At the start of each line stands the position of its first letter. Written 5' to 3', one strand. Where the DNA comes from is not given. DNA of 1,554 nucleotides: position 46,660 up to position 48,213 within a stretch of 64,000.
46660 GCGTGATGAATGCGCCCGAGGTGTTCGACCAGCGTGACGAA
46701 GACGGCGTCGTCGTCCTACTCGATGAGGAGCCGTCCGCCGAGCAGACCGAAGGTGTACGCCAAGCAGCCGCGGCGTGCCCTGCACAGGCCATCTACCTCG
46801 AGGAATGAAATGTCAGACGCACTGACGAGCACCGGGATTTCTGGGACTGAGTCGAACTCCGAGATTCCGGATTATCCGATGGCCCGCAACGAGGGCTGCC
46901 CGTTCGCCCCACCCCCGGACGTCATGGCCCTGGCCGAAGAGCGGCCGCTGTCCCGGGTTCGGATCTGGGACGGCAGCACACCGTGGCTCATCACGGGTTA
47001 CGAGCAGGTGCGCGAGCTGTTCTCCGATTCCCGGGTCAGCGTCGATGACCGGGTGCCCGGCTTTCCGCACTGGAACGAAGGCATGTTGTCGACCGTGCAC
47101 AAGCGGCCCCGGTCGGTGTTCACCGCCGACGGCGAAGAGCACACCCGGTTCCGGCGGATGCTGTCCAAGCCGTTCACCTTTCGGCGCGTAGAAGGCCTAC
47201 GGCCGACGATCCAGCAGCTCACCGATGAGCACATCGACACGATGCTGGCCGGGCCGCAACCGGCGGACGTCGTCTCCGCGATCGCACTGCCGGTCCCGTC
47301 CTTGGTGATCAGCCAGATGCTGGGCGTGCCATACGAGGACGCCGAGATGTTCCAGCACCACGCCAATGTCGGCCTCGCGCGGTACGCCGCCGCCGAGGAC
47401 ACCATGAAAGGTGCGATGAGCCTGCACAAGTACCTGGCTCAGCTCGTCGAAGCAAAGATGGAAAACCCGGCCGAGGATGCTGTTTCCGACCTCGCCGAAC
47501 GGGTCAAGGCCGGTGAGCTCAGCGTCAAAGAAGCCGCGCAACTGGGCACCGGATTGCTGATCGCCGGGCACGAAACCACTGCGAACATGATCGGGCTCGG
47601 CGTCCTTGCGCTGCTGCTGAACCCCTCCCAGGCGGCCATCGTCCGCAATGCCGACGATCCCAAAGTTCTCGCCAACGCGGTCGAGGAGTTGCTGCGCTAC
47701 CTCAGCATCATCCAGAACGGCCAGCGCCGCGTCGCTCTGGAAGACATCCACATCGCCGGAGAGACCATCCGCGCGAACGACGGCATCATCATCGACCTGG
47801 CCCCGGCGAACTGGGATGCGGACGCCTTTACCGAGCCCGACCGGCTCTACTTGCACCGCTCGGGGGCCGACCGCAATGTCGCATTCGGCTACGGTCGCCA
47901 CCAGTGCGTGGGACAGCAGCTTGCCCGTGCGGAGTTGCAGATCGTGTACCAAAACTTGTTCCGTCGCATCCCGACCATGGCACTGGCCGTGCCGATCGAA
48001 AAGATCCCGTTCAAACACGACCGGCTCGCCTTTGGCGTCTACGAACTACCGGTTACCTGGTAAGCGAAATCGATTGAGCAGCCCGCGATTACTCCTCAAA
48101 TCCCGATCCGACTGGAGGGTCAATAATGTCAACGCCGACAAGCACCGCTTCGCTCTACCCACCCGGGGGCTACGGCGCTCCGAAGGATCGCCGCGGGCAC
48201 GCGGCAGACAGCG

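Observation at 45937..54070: Seven-gene translationally coupled operon: TetR, ferredoxin, P450, amidohydrolase, two M24 proteins and a double CoA-transferase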

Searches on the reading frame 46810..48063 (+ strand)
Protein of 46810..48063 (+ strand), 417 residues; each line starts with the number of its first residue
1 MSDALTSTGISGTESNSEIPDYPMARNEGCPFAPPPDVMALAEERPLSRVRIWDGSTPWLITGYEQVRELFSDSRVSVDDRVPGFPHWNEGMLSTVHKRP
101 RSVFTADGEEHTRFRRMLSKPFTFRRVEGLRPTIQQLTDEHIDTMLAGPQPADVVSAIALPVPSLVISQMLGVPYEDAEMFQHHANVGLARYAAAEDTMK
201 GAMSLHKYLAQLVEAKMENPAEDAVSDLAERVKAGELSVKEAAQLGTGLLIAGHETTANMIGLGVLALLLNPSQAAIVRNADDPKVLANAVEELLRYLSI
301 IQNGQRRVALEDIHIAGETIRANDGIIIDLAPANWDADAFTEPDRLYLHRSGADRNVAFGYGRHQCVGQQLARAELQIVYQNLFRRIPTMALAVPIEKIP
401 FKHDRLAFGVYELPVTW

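Call 4: search_protein_families(library=pfam, proteins=[window:46810-48063:+])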
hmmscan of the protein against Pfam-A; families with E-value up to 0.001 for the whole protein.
window:46810-48063:+ (417 aa): 1 family
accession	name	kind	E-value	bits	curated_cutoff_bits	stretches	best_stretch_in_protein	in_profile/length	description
PF00067.27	p450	-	4.4e-26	92.1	22.8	1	46-386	33-431/462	Cytochrome P450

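Call 5: search_protein_families(library=ncbifam, proteins=[window:46810-48063:+])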
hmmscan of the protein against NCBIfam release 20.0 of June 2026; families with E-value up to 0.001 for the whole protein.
window:46810-48063:+ (417 aa): 7 families
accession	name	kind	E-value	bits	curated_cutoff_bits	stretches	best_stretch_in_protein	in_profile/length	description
NF045816.1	PentlenlactSyn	equivalog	1.5e-75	254.3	700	1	36-417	17-396/396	pentalenolactone synthase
NF041177.1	Cyp119_Thmprot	equivalog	1.2e-32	113.2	680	1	102-392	67-345/368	cytochrome P450 Cyp119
TIGR04538.1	P450_cycloAA_1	subfamily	3.6e-31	108.4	500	1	106-392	72-371/395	cytochrome P450, cyclodipeptide synthase-associated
NF041802.1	P450_SolI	exception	7.9e-29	100.3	850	1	94-390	98-398/424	solanimycin biosynthesis cytochrome P450 SolI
TIGR04458.1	CYP450_TxtE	equivalog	8.4e-29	100.4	500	1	97-393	77-381/403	4-nitrotryptophan synthase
TIGR04515.1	P450_rel_GT_act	subfamily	1.6e-26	93.6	343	1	59-392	54-364/386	P450-derived glycosyltransferase activator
NF050147.1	aminopyruv_ApyO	equivalog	2.3e-08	33.1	525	1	101-387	78-393/444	RiPP biosynthesis cytochrome P450 ApyO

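Call 9: search_solved_structures(query=window:46810-48063:+, max_evalue=1e-20)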
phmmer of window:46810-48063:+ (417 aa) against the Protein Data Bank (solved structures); distinct sequences matched with E-value up to 1e-20: 325 (the best 60 are shown).
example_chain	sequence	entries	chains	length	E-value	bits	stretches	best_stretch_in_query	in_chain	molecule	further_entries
8swl_A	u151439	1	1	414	1.8e-240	801.1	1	2-417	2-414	Cytochrome P450 105Q4 Cyp105Q4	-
5y1i_A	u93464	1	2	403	3.6e-138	464.3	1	19-417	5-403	Cytochrome P450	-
2z36_A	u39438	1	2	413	6.8e-98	331.6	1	24-417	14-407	Cytochrome P450 type compactin 3'',4''-hydroxylase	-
9u7w_A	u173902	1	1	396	1e-93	317.8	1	25-417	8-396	Cytochrome P450 hydroxylase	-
4ubs_A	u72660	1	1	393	2.1e-93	316.8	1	26-417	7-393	Pentalenic acid synthase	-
7di3_A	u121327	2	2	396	3.7e-93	316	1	25-417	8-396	Cytochrome P450 hydroxylase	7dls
9u7x_A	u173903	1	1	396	6e-93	315.3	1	25-417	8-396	Cytochrome P450 hydroxylase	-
3aba_A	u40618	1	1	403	5.9e-89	302.2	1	16-417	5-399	Cytochrome P450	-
3e5j_A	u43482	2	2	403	1.1e-88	301.3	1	16-417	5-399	Cytochrome P450 (Cytochrome P450 hydroxylase)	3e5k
3tyw_A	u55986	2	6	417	5.2e-88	299.1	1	19-417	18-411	Putative cytochrome P450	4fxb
3e5l_A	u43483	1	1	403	1.3e-87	297.7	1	16-417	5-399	Cytochrome P450 (Cytochrome P450 hydroxylase)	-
5it1_A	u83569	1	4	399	5.2e-87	295.8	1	20-417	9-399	Putative cytochrome P450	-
4oqs_A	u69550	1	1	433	4.7e-84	286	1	15-417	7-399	CYP105AS1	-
5ysm_A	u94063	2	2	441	6.6e-84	285.6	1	16-417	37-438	Cytochrome P450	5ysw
4oqr_A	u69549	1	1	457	1.1e-83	284.9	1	14-417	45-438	CYP105AS1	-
2zby_A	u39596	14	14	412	3.1e-81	276.8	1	12-417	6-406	Cytochrome P450-SU1 | Vitamin D3 dihydroxylase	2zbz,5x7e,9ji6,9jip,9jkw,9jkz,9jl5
3cv8_A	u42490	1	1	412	3.2e-81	276.7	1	12-417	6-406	Cytochrome P450-SU1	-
3cv9_A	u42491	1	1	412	3.4e-81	276.6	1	12-417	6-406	Cytochrome P450-SU1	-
2zbx_A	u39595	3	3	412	4e-81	276.4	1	12-417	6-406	Cytochrome P450-SU1 | Vitamin D3 dihydroxylase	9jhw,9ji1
8z9s_A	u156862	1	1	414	1.6e-80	274.4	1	23-417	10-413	Cytochrome P450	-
3abb_A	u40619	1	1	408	1.6e-78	267.8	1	16-417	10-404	Cytochrome P450 hydroxylase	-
7qan_AAA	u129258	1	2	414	5.3e-76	259.5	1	19-417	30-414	Cytochrome P450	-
6m4p_A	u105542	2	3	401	5.8e-73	249.5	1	20-417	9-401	Cytochrome P450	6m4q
4z5p_A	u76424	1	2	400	4.8e-68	233.3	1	36-417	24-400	Cytochrome P450 hydroxylase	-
8jnp_A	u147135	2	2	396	1.9e-66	228.1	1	39-417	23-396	Cytochrome P450 CftA | Cytochrome P450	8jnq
7oq6_A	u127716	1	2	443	1.3e-64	222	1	16-398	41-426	Cytochrome P450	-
4mm0_A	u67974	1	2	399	1.7e-64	221.6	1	23-417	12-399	P450-like monooxygenase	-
6f0b_A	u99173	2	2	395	9.1e-64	219.2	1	36-417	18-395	Cytochrome P450 monooxygenase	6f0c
1cmn_A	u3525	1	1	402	1.4e-63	218.7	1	19-416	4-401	CYTOCHROME P450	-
1ulw_A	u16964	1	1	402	1.6e-63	218.5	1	19-416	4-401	Cytochrome P450 55A1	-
6l39_A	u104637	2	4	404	1.6e-63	218.4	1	21-417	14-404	Cytochrome P450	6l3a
1xqd_A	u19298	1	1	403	2.6e-63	217.7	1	19-416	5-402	CYTOCHROME P450 55A1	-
1cmj_A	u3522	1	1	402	4.9e-63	216.8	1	19-416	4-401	CYTOCHROME P450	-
1jfb_A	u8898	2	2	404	5.6e-63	216.6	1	18-416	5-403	nitric-oxide reductase cytochrome P450 55A1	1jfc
1ehe_A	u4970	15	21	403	6.1e-63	216.5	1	19-416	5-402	CYTOCHROME P450NOR | CYTOCHROME P450 55A1 | CYTOCHROME P450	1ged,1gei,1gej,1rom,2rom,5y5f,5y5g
1cl6_A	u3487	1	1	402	6.6e-63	216.4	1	19-416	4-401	CYTOCHROME P450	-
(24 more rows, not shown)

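Call 89: search_solved_structures(query=window:46810-48063:+, max_evalue=1e-120, show_alignments=2)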
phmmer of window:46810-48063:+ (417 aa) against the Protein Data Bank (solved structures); distinct sequences matched with E-value up to 1e-120: 2.
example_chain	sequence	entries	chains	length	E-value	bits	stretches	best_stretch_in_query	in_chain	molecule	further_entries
8swl_A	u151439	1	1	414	1.8e-240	801.1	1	2-417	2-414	Cytochrome P450 105Q4 Cyp105Q4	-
5y1i_A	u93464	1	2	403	3.6e-138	464.3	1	19-417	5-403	Cytochrome P450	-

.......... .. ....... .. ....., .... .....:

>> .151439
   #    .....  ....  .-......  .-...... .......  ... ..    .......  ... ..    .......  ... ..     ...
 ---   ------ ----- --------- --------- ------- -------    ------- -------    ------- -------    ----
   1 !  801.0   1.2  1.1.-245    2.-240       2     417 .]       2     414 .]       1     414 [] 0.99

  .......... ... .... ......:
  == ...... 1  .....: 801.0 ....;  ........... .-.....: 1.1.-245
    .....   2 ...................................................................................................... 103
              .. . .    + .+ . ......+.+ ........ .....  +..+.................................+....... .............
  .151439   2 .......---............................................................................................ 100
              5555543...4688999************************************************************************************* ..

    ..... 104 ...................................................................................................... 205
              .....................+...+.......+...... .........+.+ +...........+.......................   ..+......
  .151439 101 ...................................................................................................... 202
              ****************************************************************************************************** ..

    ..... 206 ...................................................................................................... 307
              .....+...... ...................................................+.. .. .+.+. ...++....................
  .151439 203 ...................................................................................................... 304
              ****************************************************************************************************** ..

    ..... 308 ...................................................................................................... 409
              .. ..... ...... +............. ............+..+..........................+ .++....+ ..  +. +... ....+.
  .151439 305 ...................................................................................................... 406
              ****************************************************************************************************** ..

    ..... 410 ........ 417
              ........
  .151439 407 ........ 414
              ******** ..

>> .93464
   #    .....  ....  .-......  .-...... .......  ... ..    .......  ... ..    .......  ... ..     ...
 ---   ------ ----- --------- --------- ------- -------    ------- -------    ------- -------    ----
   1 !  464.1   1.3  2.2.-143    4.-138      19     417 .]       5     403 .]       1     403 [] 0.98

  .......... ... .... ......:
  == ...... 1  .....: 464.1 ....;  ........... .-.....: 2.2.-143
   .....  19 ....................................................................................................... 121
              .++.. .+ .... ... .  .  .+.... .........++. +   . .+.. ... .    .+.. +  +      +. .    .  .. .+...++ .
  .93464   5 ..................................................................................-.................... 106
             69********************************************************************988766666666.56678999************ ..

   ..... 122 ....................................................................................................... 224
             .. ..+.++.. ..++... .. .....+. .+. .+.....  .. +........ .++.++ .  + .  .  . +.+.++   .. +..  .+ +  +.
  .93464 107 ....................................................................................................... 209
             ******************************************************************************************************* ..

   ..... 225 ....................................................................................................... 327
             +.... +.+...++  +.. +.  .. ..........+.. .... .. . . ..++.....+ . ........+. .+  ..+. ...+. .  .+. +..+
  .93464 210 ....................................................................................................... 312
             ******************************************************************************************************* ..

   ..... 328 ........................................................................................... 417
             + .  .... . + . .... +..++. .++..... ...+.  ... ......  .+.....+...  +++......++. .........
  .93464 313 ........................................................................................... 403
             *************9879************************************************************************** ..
